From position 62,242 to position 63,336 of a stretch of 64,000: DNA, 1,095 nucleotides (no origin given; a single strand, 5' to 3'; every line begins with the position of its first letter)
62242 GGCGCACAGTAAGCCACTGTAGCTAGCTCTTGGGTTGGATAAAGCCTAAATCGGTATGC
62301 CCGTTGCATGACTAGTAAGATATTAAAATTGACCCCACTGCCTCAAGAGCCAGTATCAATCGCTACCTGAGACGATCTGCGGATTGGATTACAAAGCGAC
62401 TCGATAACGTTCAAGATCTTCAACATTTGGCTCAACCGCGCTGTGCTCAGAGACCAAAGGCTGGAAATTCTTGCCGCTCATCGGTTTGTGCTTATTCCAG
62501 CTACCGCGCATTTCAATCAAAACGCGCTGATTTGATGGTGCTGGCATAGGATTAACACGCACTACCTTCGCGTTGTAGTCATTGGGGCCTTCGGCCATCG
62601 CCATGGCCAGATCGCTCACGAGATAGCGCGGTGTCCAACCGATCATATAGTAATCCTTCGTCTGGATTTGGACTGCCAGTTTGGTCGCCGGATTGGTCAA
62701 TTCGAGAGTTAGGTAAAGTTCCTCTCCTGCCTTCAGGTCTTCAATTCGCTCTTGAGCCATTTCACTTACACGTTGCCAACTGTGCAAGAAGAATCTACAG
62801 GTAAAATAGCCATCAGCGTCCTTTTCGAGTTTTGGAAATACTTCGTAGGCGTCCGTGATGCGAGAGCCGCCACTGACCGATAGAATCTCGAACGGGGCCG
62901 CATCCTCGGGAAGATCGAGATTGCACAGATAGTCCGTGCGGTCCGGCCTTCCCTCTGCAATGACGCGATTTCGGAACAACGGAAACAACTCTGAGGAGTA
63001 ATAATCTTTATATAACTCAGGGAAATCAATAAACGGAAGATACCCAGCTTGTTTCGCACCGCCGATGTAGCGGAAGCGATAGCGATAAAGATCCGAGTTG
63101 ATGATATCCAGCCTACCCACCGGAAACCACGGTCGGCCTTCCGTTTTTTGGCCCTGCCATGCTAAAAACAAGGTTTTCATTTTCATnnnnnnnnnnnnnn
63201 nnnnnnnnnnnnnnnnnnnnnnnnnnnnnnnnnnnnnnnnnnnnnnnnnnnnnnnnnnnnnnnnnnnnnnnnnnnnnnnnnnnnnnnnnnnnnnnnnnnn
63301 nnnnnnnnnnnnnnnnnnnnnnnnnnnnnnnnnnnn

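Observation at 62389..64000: Short HipA-like kinase followed by a HipS-like domain fused to a HIRAN-like domain, in inverted order relative to hipBST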

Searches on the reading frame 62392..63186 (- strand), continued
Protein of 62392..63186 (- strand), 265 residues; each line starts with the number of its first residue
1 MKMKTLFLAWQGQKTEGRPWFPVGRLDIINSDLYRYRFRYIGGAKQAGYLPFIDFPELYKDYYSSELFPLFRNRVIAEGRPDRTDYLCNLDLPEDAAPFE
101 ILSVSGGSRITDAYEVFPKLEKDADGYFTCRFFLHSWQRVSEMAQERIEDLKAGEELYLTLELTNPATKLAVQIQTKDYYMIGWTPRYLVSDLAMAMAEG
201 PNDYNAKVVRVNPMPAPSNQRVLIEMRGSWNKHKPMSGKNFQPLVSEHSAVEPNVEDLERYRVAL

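Call 41: fold_search(model_id=the predicted structure, library=pdb)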
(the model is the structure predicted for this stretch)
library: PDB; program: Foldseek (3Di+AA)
matches with E <= 10: 353; with E <= 0.001: 6
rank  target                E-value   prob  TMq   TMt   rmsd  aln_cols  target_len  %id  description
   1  3k2y_B                2.3e-04  1.00  0.33  0.77   3.9       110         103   15  Crystal structure of protein lp_0118 from Lactobacillus plantarum,northeast structural genomics consortium target LpR9 (released 2009-11-17)
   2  3k2y_A                3.4e-04  1.00  0.31  0.73   4.0       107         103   16  Crystal structure of protein lp_0118 from Lactobacillus plantarum,northeast structural genomics consortium target LpR9 (released 2009-11-17)
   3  4s0n_C                5.3e-04  1.00  0.30  0.58   5.5       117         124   14  Crystal Structure of HLTF HIRAN Domain bound to DNA (released 2015-05-27)
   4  4s0n_D                7.6e-04  1.00  0.29  0.57   5.5       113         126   15  Crystal Structure of HLTF HIRAN Domain bound to DNA (released 2015-05-27)
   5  4s0n_B                8.5e-04  1.00  0.29  0.57   4.2       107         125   15  Crystal Structure of HLTF HIRAN Domain bound to DNA (released 2015-05-27)
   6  3k2y_D                9.1e-04  1.00  0.32  0.78   2.4        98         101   16  Crystal structure of protein lp_0118 from Lactobacillus plantarum,northeast structural genomics consortium target LpR9 (released 2009-11-17)
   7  3k2y_C                1.4e-03  1.00  0.32  0.78   3.6       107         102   16  Crystal structure of protein lp_0118 from Lactobacillus plantarum,northeast structural genomics consortium target LpR9 (released 2009-11-17)
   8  4s0n_A                2.2e-03  1.00  0.30  0.61   3.7       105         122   15  Crystal Structure of HLTF HIRAN Domain bound to DNA (released 2015-05-27)
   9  5bnh_A                2.7e-03  1.00  0.30  0.62   5.4       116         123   16  Crystal structure of the HLTF HIRAN domain with a ssDNA fragment (released 2016-05-25)
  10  6kcs_A                3.2e-03  1.00  0.29  0.61   4.0       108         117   15  Crystal structure of HIRAN domain of HLTF in complex with duplex DNA (released 2020-06-10)
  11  4xzg_A                3.9e-03  1.00  0.29  0.60   4.7       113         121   16  Crystal structure of HIRAN domain of human HLTF (released 2015-04-15)
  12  4xzf_A                4.6e-03  1.00  0.30  0.60   3.9       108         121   15  Crystal structure of HIRAN domain of human HLTF in complex with DNA (released 2015-04-15)
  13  4xzg_H                4.9e-03  1.00  0.29  0.60   5.0       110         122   15  Crystal structure of HIRAN domain of human HLTF (released 2015-04-15)
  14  4xzg_F                5.2e-03  1.00  0.29  0.60   4.7       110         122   15  Crystal structure of HIRAN domain of human HLTF (released 2015-04-15)
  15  4xzg_C                5.2e-03  1.00  0.28  0.57   4.5       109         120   16  Crystal structure of HIRAN domain of human HLTF (released 2015-04-15)
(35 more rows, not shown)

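Call 44: search_protein_families(library=pfam, alignment_id=A1, max_evalue=10)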
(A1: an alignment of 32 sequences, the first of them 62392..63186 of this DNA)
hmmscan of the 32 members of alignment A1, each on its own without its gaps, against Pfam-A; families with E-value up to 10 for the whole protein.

A. member 1, window:62392-63186:- (265 aa): 1 family
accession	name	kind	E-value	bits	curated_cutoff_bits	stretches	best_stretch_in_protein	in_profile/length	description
PF08797.16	HIRAN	-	2.4e-06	27.7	24.7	1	128-224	2-93/96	HIRAN domain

B. families by the number of members that match (of 32 scanned): 7 families
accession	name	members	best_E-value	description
PF08797.16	HIRAN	32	4e-07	HIRAN domain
PF10633.15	NPCBM_assoc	3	0.062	NPCBM-associated, NEW3 domain of alpha-galactosidase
PF19450.4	DUF5988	2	0.074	Family of unknown function (DUF5988)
PF13657.11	Couple_hipA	1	0.11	HipA N-terminal domain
PF05391.16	Lsm_interact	1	0.13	Lsm interaction motif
PF01336.31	tRNA_anti-codon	1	0.14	OB-fold nucleic acid binding domain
PF00849.27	PseudoU_synth_2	1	0.21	RNA pseudouridylate synthase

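Call 57: find_related_loci(query=A1, collection=viral_contigs, flank=5000)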
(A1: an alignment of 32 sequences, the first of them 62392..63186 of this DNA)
Query A1 (265 aa) in viral_contigs; peptide patterns used: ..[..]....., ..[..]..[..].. (x = any residue, [..] = any of these).
48 stretches matched a pattern; 1 encode a relative of the query (tblastn E <= 1e-3); 1 distinct loci.
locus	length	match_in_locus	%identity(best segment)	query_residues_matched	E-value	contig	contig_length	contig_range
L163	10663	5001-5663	37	4-228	2e-38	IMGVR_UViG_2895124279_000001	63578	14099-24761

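Call 63: search_protein_families(library=pfam, proteins=[L004:3536-5041:+, L002:3001-3522:+, L009:4003-4302:+, L001:6071-6469:+, L015:4627-5013:+, L163:4064-4996:+], max_evalue=0.001)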
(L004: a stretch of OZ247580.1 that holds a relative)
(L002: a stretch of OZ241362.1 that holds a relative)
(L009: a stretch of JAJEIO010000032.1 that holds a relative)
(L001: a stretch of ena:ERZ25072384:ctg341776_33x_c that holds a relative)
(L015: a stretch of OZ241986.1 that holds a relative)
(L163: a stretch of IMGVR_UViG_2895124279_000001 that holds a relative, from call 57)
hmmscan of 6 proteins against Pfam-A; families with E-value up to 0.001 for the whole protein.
L004:3536-5041:+ (502 aa): 3 families
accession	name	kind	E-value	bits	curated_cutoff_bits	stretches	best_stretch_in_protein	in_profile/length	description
PF13749.12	HATPase_c_4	-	1.5e-21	76.6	26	1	285-366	5-89/89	Putative ATP-dependent DNA helicase recG C-terminal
PF21247.3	Fic-like_C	-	1.4e-19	70.2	27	1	440-488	16-64/64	Filamentation induced by cAMP protein Fic-like, C-terminal domain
PF04326.19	SLFN_AlbA_2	-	3.3e-19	70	25.3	1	14-118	1-118/118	Schlafen, AlbA_2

L002:3001-3522:+ (174 aa): 2 families
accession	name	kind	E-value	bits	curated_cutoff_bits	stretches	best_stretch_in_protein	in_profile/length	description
PF06414.18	Zeta_toxin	-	8.1e-11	42.2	22.3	1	61-153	84-180/199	Zeta toxin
PF13671.12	AAA_33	-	2.2e-07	31.7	27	1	8-144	2-140/143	AAA domain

L009:4003-4302:+ (100 aa): 1 family
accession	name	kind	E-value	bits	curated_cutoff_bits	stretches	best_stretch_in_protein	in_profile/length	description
PF04014.23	MazE_antitoxin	-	0.00013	22.3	24.7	1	31-73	2-48/48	Antidote-toxin recognition MazE, bacterial antitoxin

L001:6071-6469:+ (133 aa): 1 family
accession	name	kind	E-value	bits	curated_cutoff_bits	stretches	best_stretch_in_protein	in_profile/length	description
PF01850.27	PIN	-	4.5e-17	63.2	23.6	1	6-124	3-118/120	PIN domain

L015:4627-5013:+ (129 aa): 1 family
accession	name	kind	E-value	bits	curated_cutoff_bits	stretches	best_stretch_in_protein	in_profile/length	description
PF01850.27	PIN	-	1.7e-05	25.8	23.6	1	2-120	1-118/120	PIN domain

L163:4064-4996:+ (311 aa): 1 family
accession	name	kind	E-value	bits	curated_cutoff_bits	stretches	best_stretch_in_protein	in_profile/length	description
PF07804.18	HipA_C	-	0.00017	21.7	30.5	0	25-200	5-165/213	HipA-like C-terminal domain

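Call 67: search_protein_families(library=pfam, proteins=[L004:25-1323:+, L004:1188-2270:+, L004:2270-3508:+, L009:2057-3526:+, L009:4323-4769:-, L009:10235-11161:+, L004:8421-10049:+], max_evalue=0.001)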
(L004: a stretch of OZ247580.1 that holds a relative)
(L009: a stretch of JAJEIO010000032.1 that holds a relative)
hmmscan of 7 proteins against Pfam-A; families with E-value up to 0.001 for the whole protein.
L004:25-1323:+ (433 aa): 1 family
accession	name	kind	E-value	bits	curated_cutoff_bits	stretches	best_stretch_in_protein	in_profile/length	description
PF24389.1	ORC-CDC6-like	-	6.4e-34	118.1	27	1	20-382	186-566/571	ORC-CDC6-like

L004:1188-2270:+ (361 aa): 0 families

L004:2270-3508:+ (413 aa): 3 families
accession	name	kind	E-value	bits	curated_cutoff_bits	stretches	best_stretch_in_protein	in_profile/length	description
PF01555.25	N6_N4_Mtase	-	3.1e-13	50.6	26.7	1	8-60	160-212/221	DNA methylase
PF01170.24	UPF0020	-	2.5e-05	24.5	22.3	1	8-49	6-48/197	RMKL-like, methyltransferase domain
PF02086.21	MethyltransfD12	-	0.00039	20.7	22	1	17-79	7-69/253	D12 class N6 adenine-specific DNA methyltransferase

L009:2057-3526:+ (490 aa): 0 families

L009:4323-4769:- (149 aa): 0 families

L009:10235-11161:+ (309 aa): 0 families

L004:8421-10049:+ (543 aa): 1 family
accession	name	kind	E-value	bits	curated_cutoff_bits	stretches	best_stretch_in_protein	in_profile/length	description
PF00474.23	SSF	-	3e-63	214.6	22.8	1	35-442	1-406/406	Sodium:solute symporter family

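Call 80: search_protein_families(library=pfam, proteins=[L006:4507-5646:+, L163:3004-3813:+, L163:6366-8030:+, L163:8034-8786:+, L163:1625-2206:+, L163:54-632:+, L163:4989-5723:+], max_evalue=0.001)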
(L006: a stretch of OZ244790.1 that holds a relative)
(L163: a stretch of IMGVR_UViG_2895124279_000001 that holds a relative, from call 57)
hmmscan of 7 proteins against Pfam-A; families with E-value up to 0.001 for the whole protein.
L006:4507-5646:+ (380 aa): 1 family
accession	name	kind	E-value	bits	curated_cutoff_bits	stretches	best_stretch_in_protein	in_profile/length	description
PF01609.27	DDE_Tnp_1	-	7.6e-18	65.4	23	1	156-320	56-199/200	Transposase DDE domain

L163:3004-3813:+ (270 aa): 2 families
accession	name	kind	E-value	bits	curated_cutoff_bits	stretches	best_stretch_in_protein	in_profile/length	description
PF00684.25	DnaJ_CXXCXGXG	-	0.00049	20.7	32.7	1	173-202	36-65/65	DnaJ central domain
PF15777.11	Anti-TRAP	-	0.00079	19.8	32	0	179-212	11-49/59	Tryptophan RNA-binding attenuator protein inhibitory protein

L163:6366-8030:+ (555 aa): 3 families
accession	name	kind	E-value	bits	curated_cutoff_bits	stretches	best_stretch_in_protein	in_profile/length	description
PF07669.17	Eco57I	-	9.4e-24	84.9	25.3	1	132-237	62-171/171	Eco57I restriction-modification methylase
PF12950.13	TaqI_C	-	1.9e-09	38.2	26.5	1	356-506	2-116/118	TaqI-like C-terminal specificity domain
PF02384.22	N6_Mtase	-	3.7e-06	26.9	20.4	1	21-231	20-213/311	N-6 DNA Methylase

L163:8034-8786:+ (251 aa): 1 family
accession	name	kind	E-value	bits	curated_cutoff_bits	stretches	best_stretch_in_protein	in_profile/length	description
PF04555.19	XhoI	-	1.1e-53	182.4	25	2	24-161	12-150/191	Restriction endonuclease XhoI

L163:1625-2206:+ (194 aa): 1 family
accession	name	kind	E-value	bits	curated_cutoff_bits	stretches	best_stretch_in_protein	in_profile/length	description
PF07105.16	DUF1367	-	1.1e-68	231.3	25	1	2-193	3-198/198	Protein of unknown function (DUF1367)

L163:54-632:+ (193 aa): 1 family
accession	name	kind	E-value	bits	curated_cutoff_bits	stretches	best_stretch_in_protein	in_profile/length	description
PF20081.4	DUF6475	-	4.9e-34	117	28.5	1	81-169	1-90/90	Domain of unknown function (DUF6475)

L163:4989-5723:+ (245 aa): 1 family
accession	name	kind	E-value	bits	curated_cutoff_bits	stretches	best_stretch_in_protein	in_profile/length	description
PF08797.16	HIRAN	-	1.9e-13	50.5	24.7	1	127-227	3-95/96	HIRAN domain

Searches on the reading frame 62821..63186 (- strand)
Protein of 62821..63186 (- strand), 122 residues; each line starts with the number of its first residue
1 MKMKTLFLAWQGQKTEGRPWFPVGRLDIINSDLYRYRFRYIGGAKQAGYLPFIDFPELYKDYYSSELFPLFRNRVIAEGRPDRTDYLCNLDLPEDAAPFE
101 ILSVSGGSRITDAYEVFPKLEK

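Call 50: predict_structure(alignment_id=A2)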
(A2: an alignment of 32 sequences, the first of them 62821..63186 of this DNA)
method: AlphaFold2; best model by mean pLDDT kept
length: 122 residues; sequences in the alignment: 32
mean_pLDDT: 76.4   pTM: 0.65
mean pLDDT of the five models: 76.4, 61.2, 54.2, 53.8, 52.6
residues with pLDDT >= 90: 11; 70-90: 71; 50-70: 37; < 50: 3
segments of 3 or more residues with pLDDT < 50: none
pLDDT, mean of each block of 10 residues (from residue 1): 74 68 83 78 70 68 85 84 91 88 68 69 40
secondary structure, 60 per line:
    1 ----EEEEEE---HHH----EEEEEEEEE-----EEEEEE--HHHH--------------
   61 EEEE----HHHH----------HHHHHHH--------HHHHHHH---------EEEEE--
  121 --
elements in order: E5-10 E21-29 E35-40 H43-46 E61-64 H69-72 H83-89 H98-104 E114-118

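Call 52: fold_search(model_id=the predicted structure, library=pdb)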
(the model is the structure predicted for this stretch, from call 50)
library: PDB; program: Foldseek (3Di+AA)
matches with E <= 10: 248; with E <= 0.001: 0
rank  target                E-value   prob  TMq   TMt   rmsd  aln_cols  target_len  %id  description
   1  2wiu_C                3.8e-02  1.00  0.63  0.22   6.1       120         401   16  Mercury-modified bacterial persistence regulator hipBA (released 2009-07-28)
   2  3tpt_A                3.8e-02  0.99  0.58  0.20   4.0       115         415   17  Structure of HipA(D309Q) bound to ADP (released 2012-10-03)
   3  3tpd                  1.1e-01  0.84  0.51  0.18   7.5       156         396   16  Structure of pHipA, monoclinic form (released 2012-10-03)
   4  3tpb                  1.2e-01  0.98  0.61  0.22   3.9       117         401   18  Structure of HipA(S150A) (released 2012-10-03)
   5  4yg7_K                1.2e-01  0.97  0.61  0.22   3.9       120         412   18  Structure of FL autorepression promoter complex (released 2015-07-29)
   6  3fbr_A                1.5e-01  0.97  0.61  0.20   3.7       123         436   18  structure of HipA-amppnp-peptide (released 2009-02-10)
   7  3dnt_A                1.6e-01  0.91  0.53  0.19   4.2       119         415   18  structures of MDT proteins (released 2009-01-27)
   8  3dnt_B                1.8e-01  0.95  0.60  0.21   4.0       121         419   18  structures of MDT proteins (released 2009-01-27)
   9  3hzi_A                1.9e-01  0.96  0.61  0.21   4.0       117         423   18  Structure of mdt protein (released 2009-07-28)
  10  3dnv_A                2.0e-01  0.96  0.63  0.21   3.8       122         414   18  MDT Protein (released 2009-01-27)
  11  3dnu                  3.5e-01  0.92  0.63  0.22   3.8       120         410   18  structure of MDT protein (released 2009-01-27)
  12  3tpt_B                4.5e-01  0.89  0.62  0.21   3.6       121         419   19  Structure of HipA(D309Q) bound to ADP (released 2012-10-03)
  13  3tpe                  4.5e-01  0.85  0.61  0.21   3.9       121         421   16  The phipa p3121 structure (released 2012-10-03)
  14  3tpv                  6.9e-01  0.63  0.55  0.20   4.2       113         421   17  Structure of pHipA bound to ADP (released 2012-10-03)
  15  3i8t_A                7.8e-01  0.08  0.19  0.17  12.9        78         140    5  N-terminal CRD1 domain of mouse Galectin-4 in complex with lactose (released 2011-02-23)
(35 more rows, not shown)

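Call 84: search_protein_representatives(alignment_id=A4)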
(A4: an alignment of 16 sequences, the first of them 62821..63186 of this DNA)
Query: 16 sequences, 123 profile positions. Proteins with E-value up to 0.001 (for the whole library): 1333; up to 1e-10: 739; up to 1e-30: 63. The best 150 are listed.
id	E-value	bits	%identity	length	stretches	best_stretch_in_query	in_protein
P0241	4.5e-54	198.3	-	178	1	1-123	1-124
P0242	1.9e-53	196.3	-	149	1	1-114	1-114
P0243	5.1e-51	188.4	-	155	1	1-118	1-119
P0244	2.0e-48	180.1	-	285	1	2-123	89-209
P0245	7.2e-47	175.0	-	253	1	1-123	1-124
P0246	5.3e-45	169.0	-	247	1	1-120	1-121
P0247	8.4e-44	165.1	-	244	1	1-122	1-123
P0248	8.9e-44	165.1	-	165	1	1-123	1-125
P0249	1.4e-43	164.4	-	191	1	14-123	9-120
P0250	1.2e-41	158.1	-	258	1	4-123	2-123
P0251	3.1e-41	156.8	-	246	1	1-123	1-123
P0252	3.9e-41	156.5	-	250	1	1-122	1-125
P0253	9.1e-41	155.3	-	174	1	1-120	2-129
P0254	1.2e-40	155.0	-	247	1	1-121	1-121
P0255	2.2e-40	154.1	-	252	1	5-122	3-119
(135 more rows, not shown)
